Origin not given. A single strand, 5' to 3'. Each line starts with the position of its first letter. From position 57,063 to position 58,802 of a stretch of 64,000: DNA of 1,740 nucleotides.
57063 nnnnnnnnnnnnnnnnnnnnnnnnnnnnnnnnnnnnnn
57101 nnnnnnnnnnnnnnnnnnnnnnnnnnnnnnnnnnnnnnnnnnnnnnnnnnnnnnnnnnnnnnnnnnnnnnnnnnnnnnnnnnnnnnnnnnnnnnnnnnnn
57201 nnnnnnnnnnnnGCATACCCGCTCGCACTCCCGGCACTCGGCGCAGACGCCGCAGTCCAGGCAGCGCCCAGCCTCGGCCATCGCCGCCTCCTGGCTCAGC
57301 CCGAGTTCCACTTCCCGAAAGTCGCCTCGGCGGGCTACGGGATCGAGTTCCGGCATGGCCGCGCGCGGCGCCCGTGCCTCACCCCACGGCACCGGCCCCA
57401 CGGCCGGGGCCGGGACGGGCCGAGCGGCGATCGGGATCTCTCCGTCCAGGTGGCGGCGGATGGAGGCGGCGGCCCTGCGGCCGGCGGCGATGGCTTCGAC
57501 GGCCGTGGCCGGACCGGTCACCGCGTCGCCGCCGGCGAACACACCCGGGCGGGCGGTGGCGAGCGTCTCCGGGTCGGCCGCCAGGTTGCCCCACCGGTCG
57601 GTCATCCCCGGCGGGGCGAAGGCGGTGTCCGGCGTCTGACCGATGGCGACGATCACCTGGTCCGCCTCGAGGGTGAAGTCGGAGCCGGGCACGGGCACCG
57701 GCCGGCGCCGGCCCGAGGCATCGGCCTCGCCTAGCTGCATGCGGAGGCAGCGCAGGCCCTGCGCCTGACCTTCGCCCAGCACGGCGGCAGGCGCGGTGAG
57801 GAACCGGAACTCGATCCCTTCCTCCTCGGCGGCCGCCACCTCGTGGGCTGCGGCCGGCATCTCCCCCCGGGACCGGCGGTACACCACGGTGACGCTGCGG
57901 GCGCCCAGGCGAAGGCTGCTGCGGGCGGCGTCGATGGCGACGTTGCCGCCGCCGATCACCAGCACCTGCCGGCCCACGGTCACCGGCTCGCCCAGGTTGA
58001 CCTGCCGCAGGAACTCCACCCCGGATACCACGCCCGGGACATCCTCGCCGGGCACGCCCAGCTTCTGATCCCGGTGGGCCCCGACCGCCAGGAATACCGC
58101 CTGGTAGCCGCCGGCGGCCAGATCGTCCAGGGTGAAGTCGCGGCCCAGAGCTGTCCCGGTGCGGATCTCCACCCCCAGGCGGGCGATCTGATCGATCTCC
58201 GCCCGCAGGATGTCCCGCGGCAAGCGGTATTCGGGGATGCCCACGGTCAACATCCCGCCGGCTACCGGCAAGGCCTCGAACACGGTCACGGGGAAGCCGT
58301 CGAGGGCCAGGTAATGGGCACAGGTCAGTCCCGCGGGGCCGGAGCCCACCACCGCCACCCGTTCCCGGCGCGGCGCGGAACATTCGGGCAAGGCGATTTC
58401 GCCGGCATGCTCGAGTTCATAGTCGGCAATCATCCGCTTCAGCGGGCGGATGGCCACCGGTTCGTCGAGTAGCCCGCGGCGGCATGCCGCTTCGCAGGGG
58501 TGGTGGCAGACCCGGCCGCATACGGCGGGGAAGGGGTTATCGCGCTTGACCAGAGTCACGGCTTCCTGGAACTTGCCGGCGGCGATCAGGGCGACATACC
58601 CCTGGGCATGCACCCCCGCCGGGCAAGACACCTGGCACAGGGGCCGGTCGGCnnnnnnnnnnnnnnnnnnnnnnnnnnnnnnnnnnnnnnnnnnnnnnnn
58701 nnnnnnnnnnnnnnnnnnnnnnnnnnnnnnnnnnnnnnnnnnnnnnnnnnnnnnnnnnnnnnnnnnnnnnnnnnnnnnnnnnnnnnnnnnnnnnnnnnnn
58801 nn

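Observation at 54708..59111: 1467-aa HdrA-GltD-HdrA mega-fusion (HdrL-like)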

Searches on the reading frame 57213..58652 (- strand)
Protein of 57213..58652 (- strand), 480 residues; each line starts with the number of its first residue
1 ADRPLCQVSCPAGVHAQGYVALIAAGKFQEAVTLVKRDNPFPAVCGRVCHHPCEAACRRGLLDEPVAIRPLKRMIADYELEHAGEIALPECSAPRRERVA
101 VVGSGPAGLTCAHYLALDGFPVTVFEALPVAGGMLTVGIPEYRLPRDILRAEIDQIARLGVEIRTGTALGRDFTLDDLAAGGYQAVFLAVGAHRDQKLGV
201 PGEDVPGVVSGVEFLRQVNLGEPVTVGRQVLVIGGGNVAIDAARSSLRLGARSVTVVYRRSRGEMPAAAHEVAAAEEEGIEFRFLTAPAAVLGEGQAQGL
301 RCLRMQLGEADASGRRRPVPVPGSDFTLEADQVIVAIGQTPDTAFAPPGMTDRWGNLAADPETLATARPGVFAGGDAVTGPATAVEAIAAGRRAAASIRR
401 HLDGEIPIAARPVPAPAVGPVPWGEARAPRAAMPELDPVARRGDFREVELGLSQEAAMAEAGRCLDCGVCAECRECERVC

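Call 38: search_solved_structures(query=window:57213-58652:-, max_evalue=1e-60, show_alignments=5)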
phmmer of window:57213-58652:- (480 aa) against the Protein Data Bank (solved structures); distinct sequences matched with E-value up to 1e-60: 8.
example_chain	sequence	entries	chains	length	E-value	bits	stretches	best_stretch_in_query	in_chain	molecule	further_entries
9bov_A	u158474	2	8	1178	5e-139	467.7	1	3-477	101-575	Molybdopterin oxidoreductase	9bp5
9n5u_A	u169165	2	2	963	6.3e-136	457.5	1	6-410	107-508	NfnA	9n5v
8oh5_C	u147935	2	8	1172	2.1e-122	412.9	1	3-478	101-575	Formate dehydrogenase-O, major subunit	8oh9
4ylf_B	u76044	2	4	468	2.5e-104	353.3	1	6-405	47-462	Dihydropyrimidine dehydrogenase subunit A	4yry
5jca_L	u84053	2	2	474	2.1e-100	340.3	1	6-404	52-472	NADH-dependent Ferredoxin:NADP Oxidoreductase (NfnI) subunit alpha | NADH-dependent Ferredoxin:NADP Oxidoreductase subunit alpha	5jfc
5vj7_A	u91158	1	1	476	2.4e-95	323.7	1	6-403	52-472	Oxidoreductase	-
6s6s_G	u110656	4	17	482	1.7e-70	241.7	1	4-409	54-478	Glutamate synthase [NADPH] small chain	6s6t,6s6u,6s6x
2vdc_G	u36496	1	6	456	2.1e-68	234.8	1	4-409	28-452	GLUTAMATE SYNTHASE [NADPH] SMALL CHAIN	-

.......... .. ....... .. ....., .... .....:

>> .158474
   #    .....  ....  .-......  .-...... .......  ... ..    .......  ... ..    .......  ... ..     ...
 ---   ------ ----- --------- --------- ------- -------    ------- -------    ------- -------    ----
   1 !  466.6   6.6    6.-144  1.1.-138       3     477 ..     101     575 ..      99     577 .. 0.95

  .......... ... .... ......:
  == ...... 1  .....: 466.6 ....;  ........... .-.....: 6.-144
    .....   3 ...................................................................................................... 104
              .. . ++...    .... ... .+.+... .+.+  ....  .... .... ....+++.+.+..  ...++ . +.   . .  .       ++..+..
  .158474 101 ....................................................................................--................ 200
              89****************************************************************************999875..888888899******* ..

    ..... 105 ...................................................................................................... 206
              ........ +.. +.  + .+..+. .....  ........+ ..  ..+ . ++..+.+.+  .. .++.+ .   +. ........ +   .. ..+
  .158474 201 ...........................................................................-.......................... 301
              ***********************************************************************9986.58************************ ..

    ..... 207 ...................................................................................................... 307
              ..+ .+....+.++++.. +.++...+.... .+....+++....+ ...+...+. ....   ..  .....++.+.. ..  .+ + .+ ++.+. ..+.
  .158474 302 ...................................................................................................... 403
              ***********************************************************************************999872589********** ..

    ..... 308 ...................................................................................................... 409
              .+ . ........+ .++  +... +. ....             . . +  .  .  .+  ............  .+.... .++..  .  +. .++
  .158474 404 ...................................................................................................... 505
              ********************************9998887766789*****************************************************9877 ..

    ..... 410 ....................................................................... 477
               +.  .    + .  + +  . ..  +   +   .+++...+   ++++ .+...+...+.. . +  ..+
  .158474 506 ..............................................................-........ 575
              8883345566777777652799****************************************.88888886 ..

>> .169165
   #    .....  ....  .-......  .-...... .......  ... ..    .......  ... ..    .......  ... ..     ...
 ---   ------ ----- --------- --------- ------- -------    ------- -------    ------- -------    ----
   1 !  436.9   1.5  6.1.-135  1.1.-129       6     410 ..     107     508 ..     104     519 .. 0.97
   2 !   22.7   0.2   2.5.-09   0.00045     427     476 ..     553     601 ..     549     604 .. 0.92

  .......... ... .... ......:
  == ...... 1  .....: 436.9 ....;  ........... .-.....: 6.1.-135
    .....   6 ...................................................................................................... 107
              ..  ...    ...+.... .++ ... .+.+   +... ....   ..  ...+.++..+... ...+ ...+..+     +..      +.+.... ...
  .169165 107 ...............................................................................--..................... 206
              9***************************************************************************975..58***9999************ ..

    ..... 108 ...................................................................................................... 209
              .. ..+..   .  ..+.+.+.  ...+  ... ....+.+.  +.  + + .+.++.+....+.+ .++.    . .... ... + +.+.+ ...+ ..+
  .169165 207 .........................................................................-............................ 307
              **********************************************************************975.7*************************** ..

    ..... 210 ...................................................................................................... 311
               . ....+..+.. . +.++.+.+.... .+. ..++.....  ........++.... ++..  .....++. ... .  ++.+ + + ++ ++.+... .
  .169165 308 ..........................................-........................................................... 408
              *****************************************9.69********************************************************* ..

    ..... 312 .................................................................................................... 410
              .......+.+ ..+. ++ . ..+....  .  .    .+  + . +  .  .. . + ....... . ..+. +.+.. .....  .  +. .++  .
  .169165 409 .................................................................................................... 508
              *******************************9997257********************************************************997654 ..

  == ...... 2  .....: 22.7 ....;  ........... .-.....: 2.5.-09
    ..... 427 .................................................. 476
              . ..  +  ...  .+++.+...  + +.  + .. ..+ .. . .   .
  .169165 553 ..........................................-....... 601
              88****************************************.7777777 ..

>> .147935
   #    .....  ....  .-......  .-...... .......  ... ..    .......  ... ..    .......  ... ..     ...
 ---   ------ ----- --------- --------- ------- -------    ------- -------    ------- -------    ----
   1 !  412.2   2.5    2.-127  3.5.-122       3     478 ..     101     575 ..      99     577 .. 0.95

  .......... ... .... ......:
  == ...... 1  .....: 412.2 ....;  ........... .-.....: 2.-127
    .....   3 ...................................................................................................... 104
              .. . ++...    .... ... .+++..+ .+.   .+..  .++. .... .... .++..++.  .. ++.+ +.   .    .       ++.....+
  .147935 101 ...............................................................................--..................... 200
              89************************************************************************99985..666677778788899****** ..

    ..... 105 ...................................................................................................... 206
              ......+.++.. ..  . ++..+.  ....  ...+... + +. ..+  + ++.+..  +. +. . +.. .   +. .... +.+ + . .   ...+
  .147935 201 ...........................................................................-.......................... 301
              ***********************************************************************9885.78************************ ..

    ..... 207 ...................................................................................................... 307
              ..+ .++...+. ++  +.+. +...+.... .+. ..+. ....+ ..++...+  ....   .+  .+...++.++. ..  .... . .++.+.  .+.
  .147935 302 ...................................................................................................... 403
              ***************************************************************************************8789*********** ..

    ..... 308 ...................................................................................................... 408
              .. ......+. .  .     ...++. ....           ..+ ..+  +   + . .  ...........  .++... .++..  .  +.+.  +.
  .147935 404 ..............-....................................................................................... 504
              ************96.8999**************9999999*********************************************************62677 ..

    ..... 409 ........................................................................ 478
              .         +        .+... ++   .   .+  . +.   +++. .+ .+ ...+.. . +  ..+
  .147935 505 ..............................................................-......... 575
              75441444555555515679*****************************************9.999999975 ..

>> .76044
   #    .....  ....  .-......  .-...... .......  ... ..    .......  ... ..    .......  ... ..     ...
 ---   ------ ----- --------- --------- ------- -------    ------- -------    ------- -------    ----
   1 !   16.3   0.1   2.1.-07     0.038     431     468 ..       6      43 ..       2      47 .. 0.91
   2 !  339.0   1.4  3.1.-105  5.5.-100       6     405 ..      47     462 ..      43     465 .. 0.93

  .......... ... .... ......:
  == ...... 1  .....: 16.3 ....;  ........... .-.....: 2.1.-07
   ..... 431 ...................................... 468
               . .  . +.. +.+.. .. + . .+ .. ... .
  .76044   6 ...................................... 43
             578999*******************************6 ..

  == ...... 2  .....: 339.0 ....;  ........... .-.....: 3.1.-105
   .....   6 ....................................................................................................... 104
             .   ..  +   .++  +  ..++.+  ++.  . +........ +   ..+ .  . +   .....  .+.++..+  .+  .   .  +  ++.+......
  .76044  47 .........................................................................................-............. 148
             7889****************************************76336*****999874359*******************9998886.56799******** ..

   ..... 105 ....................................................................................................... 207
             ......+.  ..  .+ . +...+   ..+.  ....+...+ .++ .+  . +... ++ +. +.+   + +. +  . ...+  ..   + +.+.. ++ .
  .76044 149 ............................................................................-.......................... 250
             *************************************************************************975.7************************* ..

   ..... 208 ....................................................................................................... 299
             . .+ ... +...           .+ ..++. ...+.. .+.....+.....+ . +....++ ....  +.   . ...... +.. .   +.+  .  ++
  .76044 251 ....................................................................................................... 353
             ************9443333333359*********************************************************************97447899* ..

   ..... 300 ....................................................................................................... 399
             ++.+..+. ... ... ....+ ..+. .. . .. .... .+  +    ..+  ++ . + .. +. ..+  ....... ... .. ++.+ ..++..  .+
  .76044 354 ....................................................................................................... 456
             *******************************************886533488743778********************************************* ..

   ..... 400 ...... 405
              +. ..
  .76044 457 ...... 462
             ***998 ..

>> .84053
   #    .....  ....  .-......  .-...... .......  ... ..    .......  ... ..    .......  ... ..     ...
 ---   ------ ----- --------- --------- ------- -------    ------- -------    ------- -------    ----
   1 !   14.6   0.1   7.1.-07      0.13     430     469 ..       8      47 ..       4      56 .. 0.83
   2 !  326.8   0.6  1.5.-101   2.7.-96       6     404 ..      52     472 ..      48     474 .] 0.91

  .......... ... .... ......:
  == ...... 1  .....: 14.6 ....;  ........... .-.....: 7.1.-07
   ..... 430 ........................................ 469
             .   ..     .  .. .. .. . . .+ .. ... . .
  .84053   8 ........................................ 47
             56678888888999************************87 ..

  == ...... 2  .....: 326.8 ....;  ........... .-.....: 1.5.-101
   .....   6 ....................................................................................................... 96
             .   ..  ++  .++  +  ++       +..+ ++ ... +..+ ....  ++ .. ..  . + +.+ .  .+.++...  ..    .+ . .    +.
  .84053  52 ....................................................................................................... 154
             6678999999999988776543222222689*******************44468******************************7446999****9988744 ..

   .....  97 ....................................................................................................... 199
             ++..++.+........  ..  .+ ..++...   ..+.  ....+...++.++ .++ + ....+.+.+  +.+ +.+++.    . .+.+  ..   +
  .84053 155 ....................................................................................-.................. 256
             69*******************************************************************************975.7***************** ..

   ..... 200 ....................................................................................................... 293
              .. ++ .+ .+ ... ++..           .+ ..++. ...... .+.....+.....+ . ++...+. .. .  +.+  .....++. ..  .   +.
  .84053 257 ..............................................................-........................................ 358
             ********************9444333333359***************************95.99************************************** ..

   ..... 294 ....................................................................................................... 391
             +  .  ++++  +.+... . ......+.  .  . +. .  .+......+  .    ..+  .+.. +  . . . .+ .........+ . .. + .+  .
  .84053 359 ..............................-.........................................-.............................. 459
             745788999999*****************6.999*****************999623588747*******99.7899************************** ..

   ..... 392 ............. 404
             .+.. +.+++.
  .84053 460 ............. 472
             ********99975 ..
